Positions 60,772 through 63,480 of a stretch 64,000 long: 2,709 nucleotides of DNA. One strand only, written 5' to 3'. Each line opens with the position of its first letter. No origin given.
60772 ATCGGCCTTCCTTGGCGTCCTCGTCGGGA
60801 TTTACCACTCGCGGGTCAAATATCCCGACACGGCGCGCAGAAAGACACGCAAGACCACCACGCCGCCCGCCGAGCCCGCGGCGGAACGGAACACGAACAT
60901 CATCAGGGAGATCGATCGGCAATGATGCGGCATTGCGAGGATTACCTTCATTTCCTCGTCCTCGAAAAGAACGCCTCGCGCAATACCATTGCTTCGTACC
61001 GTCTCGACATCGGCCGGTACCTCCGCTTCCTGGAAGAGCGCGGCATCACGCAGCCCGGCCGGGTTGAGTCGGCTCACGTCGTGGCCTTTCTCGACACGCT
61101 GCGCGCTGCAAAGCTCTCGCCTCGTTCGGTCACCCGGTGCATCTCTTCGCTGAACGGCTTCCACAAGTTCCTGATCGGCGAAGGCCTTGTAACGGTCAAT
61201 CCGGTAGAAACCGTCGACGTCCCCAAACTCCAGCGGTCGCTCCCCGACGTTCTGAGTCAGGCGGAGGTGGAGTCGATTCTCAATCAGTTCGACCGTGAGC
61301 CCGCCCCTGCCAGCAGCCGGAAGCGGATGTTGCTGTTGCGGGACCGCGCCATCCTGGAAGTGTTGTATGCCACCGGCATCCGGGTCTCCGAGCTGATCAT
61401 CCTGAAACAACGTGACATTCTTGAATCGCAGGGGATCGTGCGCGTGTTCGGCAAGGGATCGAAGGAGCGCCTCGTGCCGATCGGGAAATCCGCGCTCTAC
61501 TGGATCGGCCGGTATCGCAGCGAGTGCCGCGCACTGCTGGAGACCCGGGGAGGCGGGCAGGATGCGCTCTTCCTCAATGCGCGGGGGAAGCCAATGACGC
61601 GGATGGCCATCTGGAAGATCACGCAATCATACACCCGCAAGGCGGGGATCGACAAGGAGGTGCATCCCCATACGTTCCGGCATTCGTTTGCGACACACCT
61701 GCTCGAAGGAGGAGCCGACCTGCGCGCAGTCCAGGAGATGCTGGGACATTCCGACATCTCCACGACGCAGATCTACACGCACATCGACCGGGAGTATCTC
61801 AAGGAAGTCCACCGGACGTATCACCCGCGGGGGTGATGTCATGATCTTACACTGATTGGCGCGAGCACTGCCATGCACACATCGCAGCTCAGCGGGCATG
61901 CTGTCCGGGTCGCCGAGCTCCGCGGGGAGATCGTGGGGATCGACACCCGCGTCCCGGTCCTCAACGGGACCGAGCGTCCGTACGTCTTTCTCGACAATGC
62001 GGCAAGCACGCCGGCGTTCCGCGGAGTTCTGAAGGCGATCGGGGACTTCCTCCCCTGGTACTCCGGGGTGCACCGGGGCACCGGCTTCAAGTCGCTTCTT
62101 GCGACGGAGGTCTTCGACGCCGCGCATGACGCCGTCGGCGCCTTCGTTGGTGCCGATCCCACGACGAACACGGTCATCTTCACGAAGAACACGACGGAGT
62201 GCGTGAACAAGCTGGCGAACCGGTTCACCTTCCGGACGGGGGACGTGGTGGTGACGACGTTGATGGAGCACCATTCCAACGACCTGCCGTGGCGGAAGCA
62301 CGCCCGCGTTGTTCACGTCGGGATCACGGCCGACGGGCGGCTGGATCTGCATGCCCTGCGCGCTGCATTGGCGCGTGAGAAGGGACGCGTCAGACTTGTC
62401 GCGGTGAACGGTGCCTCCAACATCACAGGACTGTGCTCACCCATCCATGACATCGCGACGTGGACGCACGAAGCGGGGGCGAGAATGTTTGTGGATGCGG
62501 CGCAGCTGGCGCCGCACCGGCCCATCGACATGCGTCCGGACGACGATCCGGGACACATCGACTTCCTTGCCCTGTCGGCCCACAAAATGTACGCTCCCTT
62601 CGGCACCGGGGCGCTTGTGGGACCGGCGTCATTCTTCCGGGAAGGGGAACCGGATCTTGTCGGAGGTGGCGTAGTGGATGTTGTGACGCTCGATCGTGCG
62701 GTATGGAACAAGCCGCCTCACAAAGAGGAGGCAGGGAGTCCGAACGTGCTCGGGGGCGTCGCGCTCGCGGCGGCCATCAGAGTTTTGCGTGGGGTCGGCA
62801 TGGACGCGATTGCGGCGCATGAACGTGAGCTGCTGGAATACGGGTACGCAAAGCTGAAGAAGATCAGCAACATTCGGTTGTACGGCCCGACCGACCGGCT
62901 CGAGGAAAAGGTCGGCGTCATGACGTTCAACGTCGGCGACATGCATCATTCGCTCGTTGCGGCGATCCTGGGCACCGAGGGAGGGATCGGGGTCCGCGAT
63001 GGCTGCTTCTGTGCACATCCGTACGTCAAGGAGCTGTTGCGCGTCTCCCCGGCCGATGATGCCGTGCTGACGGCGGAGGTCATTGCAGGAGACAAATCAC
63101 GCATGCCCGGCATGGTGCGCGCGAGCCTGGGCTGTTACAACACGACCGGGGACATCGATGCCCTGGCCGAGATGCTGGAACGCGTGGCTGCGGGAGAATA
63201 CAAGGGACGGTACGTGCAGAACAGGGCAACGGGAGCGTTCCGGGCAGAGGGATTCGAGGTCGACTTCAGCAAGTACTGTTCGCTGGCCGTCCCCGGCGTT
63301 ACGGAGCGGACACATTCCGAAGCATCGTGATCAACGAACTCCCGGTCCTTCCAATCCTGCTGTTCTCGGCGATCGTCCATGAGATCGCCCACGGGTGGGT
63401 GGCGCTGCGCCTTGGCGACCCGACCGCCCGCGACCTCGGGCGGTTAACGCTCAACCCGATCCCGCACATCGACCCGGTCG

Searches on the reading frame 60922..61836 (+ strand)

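Call 80: search_protein_families(library=pfam, proteins=[window:60922-61836:+], max_evalue=0.001)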
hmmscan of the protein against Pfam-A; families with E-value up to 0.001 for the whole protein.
window:60922-61836:+ (304 aa): 3 families
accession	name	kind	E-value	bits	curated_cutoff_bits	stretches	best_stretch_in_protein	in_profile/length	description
PF00589.27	Phage_integrase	-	1.1e-47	162.4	27.1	1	110-289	2-169/172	Phage integrase family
PF02899.23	Phage_int_SAM_1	-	3.1e-20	72.6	22.3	1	6-88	2-83/83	Phage integrase, N-terminal SAM-like domain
PF13495.12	Phage_int_SAM_4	-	2.2e-06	28.4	27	1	16-82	12-76/85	Phage integrase, N-terminal SAM-like domain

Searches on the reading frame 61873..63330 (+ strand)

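Call 80: search_protein_families(library=pfam, proteins=[window:61873-63330:+], max_evalue=0.001)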
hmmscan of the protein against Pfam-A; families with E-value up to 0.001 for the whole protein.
window:61873-63330:+ (485 aa): 2 families
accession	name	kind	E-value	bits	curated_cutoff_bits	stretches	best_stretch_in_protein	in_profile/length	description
PF00266.25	Aminotran_5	-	6.8e-88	295.6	21.5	1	38-431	1-371/371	Aminotransferase class-V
PF01212.27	Beta_elim_lyase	-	0.00076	19.3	27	0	143-253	95-214/288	Beta-eliminating lyase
